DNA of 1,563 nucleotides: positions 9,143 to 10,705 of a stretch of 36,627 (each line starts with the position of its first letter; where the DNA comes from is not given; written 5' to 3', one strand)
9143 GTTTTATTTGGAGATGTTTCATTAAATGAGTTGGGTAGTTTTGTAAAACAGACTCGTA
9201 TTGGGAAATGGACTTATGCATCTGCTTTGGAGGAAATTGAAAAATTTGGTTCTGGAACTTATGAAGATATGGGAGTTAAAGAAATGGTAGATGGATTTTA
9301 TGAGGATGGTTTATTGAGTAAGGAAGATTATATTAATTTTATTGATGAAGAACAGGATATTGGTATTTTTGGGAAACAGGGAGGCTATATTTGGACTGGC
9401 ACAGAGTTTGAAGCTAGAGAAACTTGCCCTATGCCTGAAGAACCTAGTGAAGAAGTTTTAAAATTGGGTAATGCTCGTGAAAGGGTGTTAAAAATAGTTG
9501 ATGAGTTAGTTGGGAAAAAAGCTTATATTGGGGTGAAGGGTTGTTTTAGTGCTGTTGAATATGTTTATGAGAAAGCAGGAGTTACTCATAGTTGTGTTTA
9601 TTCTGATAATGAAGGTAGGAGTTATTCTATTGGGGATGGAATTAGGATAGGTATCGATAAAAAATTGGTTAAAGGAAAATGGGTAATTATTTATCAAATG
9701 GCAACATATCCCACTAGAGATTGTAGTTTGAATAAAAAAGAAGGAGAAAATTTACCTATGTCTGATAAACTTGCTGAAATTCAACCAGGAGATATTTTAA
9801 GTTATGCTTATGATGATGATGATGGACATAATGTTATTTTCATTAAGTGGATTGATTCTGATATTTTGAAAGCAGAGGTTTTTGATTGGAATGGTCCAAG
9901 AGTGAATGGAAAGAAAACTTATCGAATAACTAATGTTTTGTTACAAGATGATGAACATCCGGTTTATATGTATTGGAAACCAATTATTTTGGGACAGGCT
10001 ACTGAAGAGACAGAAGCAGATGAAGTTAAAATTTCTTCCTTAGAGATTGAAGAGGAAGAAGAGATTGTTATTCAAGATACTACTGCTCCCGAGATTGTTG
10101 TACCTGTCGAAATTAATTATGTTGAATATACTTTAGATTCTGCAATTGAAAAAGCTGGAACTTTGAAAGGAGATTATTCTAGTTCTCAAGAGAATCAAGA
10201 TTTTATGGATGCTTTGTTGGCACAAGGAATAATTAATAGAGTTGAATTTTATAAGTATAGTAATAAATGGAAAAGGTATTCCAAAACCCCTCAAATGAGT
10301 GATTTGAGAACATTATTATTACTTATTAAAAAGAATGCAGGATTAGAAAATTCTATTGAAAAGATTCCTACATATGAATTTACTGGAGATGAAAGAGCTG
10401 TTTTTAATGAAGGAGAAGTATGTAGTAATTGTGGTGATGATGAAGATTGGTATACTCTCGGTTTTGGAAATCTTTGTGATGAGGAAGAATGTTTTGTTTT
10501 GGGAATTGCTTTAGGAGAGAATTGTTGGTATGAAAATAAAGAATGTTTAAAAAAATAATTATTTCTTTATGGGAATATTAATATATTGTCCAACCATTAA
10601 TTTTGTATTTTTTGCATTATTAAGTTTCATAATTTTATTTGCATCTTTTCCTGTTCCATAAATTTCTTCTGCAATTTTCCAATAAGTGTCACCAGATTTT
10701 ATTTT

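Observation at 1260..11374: Pilin-signal protein, 2,491-aa Cys-rich giant exoprotein and convergent LysM lipoprotein: candidate cell-surface host-interaction module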

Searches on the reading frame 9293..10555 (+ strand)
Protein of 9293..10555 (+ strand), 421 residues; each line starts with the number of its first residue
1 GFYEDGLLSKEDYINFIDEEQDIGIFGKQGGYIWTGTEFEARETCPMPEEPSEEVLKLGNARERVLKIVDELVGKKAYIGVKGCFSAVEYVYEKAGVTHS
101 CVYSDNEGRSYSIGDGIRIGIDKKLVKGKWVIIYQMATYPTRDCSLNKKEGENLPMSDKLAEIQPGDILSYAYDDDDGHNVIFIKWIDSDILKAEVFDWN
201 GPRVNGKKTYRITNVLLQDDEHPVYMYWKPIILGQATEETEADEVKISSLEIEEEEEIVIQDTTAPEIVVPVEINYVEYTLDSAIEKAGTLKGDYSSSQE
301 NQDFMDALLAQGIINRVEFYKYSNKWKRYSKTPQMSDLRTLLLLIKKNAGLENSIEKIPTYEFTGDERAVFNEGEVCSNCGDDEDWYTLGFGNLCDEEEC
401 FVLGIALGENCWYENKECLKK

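Call 14: search_solved_structures(query=window:9293-10555:+, max_evalue=10, show_alignments=2)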
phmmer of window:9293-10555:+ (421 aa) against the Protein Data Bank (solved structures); distinct sequences matched with E-value up to 10: 4.
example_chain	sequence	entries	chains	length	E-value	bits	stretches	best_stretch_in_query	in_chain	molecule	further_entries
7e7n_A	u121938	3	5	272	0.12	14.4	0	371-396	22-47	Fucose-binding lectin protein,Fucose-binding lectin protein,Fucose-binding lectin protein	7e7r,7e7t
7e7u_A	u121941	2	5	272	0.14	14.1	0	371-396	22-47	Fucose-binding lectin protein,Fucose-binding lectin protein,Fucose-binding lectin protein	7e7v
4csd_A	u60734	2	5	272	0.18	13.8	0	371-396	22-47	FUCOSE-BINDING LECTIN PROTEIN | Fucose-binding lectin protein,Fucose-binding lectin protein,Fucose-binding lectin protein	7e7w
1v5m_A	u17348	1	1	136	1.4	10.8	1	39-86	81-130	SH2 and PH domain-containing adapter protein APS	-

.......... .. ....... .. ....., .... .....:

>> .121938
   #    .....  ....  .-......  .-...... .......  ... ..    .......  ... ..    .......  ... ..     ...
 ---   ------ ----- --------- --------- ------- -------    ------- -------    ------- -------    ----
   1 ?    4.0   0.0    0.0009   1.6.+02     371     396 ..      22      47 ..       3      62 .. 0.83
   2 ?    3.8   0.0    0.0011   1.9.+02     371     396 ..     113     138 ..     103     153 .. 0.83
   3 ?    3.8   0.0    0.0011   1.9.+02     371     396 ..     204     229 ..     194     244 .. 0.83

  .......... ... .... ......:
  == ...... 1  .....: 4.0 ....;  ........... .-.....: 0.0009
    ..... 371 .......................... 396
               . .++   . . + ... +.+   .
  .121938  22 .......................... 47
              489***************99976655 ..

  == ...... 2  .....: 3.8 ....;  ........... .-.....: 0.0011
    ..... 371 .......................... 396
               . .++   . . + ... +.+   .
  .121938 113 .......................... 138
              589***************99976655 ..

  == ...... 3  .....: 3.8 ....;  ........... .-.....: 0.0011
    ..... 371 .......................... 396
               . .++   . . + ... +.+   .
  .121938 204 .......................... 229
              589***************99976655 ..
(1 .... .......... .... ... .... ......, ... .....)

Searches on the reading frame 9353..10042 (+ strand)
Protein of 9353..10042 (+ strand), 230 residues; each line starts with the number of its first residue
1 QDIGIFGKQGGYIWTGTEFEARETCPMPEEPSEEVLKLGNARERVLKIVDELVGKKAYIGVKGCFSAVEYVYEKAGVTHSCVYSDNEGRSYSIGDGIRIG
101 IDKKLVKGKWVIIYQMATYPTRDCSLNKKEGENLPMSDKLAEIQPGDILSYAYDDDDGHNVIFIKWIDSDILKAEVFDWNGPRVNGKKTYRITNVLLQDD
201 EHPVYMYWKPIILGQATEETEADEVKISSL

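Call 19: search_solved_structures(query=A1, max_evalue=10, show_alignments=2)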
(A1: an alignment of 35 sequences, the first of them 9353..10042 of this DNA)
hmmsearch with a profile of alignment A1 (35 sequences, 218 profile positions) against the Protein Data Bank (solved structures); distinct sequences matched with E-value up to 10: 10.
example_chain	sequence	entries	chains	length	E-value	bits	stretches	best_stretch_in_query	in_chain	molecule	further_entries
1b3i_A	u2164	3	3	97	0.078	15.6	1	133-157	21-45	PROTEIN (PLASTOCYANIN) | Plastocyanin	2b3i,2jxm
1fa4_A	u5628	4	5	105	0.42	13.2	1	134-157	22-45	PLASTOCYANIN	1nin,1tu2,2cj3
2gim_A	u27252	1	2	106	0.42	13.2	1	134-157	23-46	Plastocyanin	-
5mhh_A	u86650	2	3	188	0.83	12.2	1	139-164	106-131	Neutrophil gelatinase-associated lipocalin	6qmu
2lf7_A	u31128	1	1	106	1.2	11.7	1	155-188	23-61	Transcription factor ETV6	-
2md5_A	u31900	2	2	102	1.2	11.7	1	155-188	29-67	Transcription factor ETV6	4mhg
8e66_A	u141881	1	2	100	1.4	11.5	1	155-186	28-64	Transcription factor ETV6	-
2lf8_A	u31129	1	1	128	1.4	11.5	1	155-188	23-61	Transcription factor ETV6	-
8e67_A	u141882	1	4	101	1.4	11.5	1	155-186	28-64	Transcription factor ETV6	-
2dao_A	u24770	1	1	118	1.6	11.3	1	155-188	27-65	Transcription factor ETV6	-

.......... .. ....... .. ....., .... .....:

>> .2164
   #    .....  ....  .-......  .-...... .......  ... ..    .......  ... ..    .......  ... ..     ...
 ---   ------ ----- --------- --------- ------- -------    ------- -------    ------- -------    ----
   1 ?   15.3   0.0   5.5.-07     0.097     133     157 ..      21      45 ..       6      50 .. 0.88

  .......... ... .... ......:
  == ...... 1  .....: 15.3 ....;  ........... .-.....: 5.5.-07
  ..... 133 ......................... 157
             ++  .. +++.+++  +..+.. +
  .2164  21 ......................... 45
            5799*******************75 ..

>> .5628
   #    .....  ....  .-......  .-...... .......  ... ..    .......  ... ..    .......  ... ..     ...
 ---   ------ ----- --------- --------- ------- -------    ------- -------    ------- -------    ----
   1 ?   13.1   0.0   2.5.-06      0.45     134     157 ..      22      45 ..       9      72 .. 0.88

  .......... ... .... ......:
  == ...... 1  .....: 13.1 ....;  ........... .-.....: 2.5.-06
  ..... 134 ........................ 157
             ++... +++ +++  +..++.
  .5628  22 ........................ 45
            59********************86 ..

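Call 28: predict_structure(alignment_id=A1)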
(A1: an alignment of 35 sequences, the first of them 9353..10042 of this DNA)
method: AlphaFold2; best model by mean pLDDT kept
length: 230 residues; sequences in the alignment: 35
mean_pLDDT: 89.4   pTM: 0.82
mean pLDDT of the five models: 89.4, 88.7, 88.6, 88.6, 88.3
residues with pLDDT >= 90: 182; 70-90: 11; 50-70: 24; < 50: 13
segments of 3 or more residues with pLDDT < 50: 13-19
pLDDT, mean of each block of 10 residues (from residue 1): 50 48 71 96 98 94 92 97 98 97 95 97 98 97 98 97 98 98 96 98 98 82 59
secondary structure, 60 per line:
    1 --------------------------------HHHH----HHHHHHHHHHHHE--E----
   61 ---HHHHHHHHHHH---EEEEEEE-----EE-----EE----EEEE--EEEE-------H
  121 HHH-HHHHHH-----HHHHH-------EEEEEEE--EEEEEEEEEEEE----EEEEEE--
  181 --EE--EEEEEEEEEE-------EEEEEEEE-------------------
elements in order: H33-36 H41-52 H64-74 E78-84 E103-106 E109-112 H120-123 H125-130 H136-140 E148-154 E157-168 E173-178 E187-196 E204-211
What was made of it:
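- On NlpC/P60 superfamily (papain-like cell-wall cysteine peptidases, including CHAP and Amidase_6): The helix starts at the Cys, and His and Asp lie in strands E157-168 and E173-178 of the pLDDT-89 model (call 28).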

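Call 30: fold_search(model_id=the predicted structure, library=pdb)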
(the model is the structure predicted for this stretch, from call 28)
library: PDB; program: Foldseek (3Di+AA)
matches with E <= 10: 582; with E <= 0.001: 0
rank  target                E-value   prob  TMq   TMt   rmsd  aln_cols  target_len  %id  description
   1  6ist_C                2.1e-02  0.98  0.36  0.38   9.0       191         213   12  Crystal structure of a wild type endolysin LysIME-EF1 (released 2019-11-20)
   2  5udm_B                6.2e-02  0.96  0.22  0.23   4.7        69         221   23  Phage-associated cell wall hydrolase PlyPy from Streptococcus pyogenes, space group P6522 (released 2017-12-27)
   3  9l9d_A                7.0e-02  0.92  0.22  0.61   4.4        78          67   19  Bacillus subtilis endospore crust protein CgeA (released 2025-11-12)
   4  5udn_B                7.0e-02  0.89  0.20  0.21   5.2        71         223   25  Phage-associated cell wall hydrolase PlyPy from Streptococcus pyogenes, space group P3121 (released 2017-12-27)
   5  5udm_A                1.7e-01  0.90  0.21  0.22   3.8        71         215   18  Phage-associated cell wall hydrolase PlyPy from Streptococcus pyogenes, space group P6522 (released 2017-12-27)
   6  2k1g_MODEL_1_A        1.7e-01  0.54  0.30  0.47   8.8       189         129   10  Solution NMR structure of lipoprotein spr from Escherichia coli K12. Northeast Structural Genomics target ER54 (released 2008-03-18)
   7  7of3_V                1.7e-01  0.28  0.17  0.20  15.1       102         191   15  Structure of a human mitochondrial ribosome large subunit assembly intermediate in complex with MTERF4-NSUN4 (dataset2 (released 2021-05-19)
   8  9i5v_X                1.8e-01  0.57  0.16  0.33   6.6        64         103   14  70S P. gingivalis ribosome erm-delta-porN strain (released 2025-08-20)
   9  4wvj_A                1.8e-01  0.10  0.11  0.06  13.5       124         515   14  Crystal structure of the Type-I signal peptidase from Staphylococcus aureus (SpsB) in complex with an inhibitor peptid (released 2015-09-23)
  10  5m9n_B                2.0e-01  0.44  0.16  0.18   7.4        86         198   14  Crystal structure of human TDRD1 extended Tudor domain in complex with a symmetrically dimethylated E2F peptide (released 2016-11-16)
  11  8xup_J                2.1e-01  0.47  0.29  0.43   9.2       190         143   10  Crystal structure of lipoprotein NlpI in complex with MepS (released 2024-06-05)
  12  7cfd_C                2.4e-01  0.25  0.19  0.23  14.0       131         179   13  Drosophila melanogaster Krimper eTud2-AubR15me2 complex (released 2021-06-02)
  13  8xyf_A                2.5e-01  0.69  0.22  0.20   9.4        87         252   16  Crystal structure of Holo-PlyGRCS, a bacteriophage Endolysin in complex with Cold shock protein C (released 2025-01-01)
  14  2oaa_A                2.5e-01  0.04  0.12  0.12  17.4       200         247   12  Restriction endonuclease MvaI-cognate DNA substrate complex (released 2007-02-20)
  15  6ro1_A                2.6e-01  0.87  0.21  0.06   3.8        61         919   18  X-ray crystal structure of the MTR4 NVL complex (released 2019-07-03)
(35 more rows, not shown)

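Call 34: fold_search(model_id=the predicted structure, library=viral)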
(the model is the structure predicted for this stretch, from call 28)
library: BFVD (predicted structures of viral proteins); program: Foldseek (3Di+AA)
matches with E <= 10: 753; with E <= 0.001: 0
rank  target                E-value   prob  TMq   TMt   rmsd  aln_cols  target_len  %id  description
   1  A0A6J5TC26            1.2e-03  1.00  0.36  0.34  15.0       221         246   16  CHAP domain containing protein [uncultured Caudovirales phage]
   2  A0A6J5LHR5            1.8e-03  1.00  0.34  0.18   7.5       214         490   13  Uncharacterized protein [uncultured Caudovirales phage]
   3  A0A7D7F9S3            1.9e-03  1.00  0.40  0.12  19.2       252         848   13  (no name in the UniProt tables at hand)
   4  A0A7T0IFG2            3.1e-03  1.00  0.38  0.36   7.6       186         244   13  Uncharacterized protein [Arthrobacter phage Jinkies]
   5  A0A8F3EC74            3.7e-03  1.00  0.37  0.35   9.7       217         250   10  (no name in the UniProt tables at hand)
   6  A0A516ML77            4.0e-03  0.97  0.33  0.39  10.2       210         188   11  (no name in the UniProt tables at hand)
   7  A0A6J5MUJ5            5.6e-03  1.00  0.24  0.11  10.8       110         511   21  Peptidoglycan binding-like [uncultured Caudovirales phage]
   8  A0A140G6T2            6.7e-03  0.99  0.23  0.19   9.9       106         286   15  Endolysin [Arthrobacter phage Kitkat]
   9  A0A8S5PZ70            8.0e-03  0.99  0.34  0.16   6.7       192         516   14  Lysozyme [Podoviridae sp. ctack17]
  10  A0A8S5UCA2            9.0e-03  0.99  0.38  0.17   9.1       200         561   14  CHAP domain protein [Siphoviridae sp. ctgN495]
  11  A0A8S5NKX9            9.0e-03  0.99  0.36  0.19   9.0       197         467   12  lysozyme [Siphoviridae sp. ctK0l2]
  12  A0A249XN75            1.0e-02  1.00  0.23  0.13   3.4        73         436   14  Lysin A, L-Ala-D-Glu peptidase domain [Arthrobacter phage GurgleFerb]
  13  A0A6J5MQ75            1.0e-02  1.00  0.27  0.23   5.2        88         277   18  Peptidoglycan binding-like [uncultured Caudovirales phage]
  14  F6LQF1                1.1e-02  0.99  0.25  0.24   7.8       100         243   19  (no name in the UniProt tables at hand)
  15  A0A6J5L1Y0            1.1e-02  0.28  0.17  0.15  19.9       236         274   12  ATPase, dynein-related, AAA domain containing protein [uncultured Caudovirales phage]
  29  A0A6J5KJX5            3.6e-02  0.98  0.40  0.56   8.2       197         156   12  Endopeptidase, NLPC/P60 domain containing protein [uncultured Caudovirales phage]
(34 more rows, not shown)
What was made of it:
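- Closest known: NlpC/P60 superfamily cell-wall peptidases and amidases. Same: These proteins are the top structural matches in both the PDB and BFVD (calls 30, 34).
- CHAP and NlpC/P60 endolysins are the top fold matches in both libraries (calls 30, 34).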

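Call 64: search_protein_families(library=pfam, alignment_id=A1, max_evalue=0.1)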
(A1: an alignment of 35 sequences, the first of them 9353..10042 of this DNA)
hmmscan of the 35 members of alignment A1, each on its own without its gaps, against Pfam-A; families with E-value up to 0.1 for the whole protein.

A. member 1, window:9353-10042:+ (230 aa): 0 families

B. families by the number of members that match (of 35 scanned): 13 families
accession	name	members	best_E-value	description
PF12671.13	Amidase_6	2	0.015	Putative amidase domain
PF00877.26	NLPC_P60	2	0.039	NlpC/P60 family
PF19615.4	DUF6120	1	0.0014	Family of unknown function (DUF6120)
PF20296.3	MTaX1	1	0.038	Methylase-associated X1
PF13648.12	Lipocalin_4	1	0.051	Lipocalin-like domain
PF24023.1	DUF7335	1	0.054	Family of unknown function (DUF7335)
PF04014.23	MazE_antitoxin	1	0.062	Antidote-toxin recognition MazE, bacterial antitoxin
PF22942.1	DUF7025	1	0.07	Domain of unknown function (DUF7025)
PF23214.1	SH3_CYT4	1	0.07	Mitochondrial protein cyt-4 SH3 domain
PF22105.2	DUF6943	1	0.072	Family of unknown function (DUF6943)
PF18663.7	Pallilysin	1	0.081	Pallilysin beta barrel domain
PF00801.26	PKD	1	0.081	PKD domain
PF22184.2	CBM_56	1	0.095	Carbohydrate binding module family 56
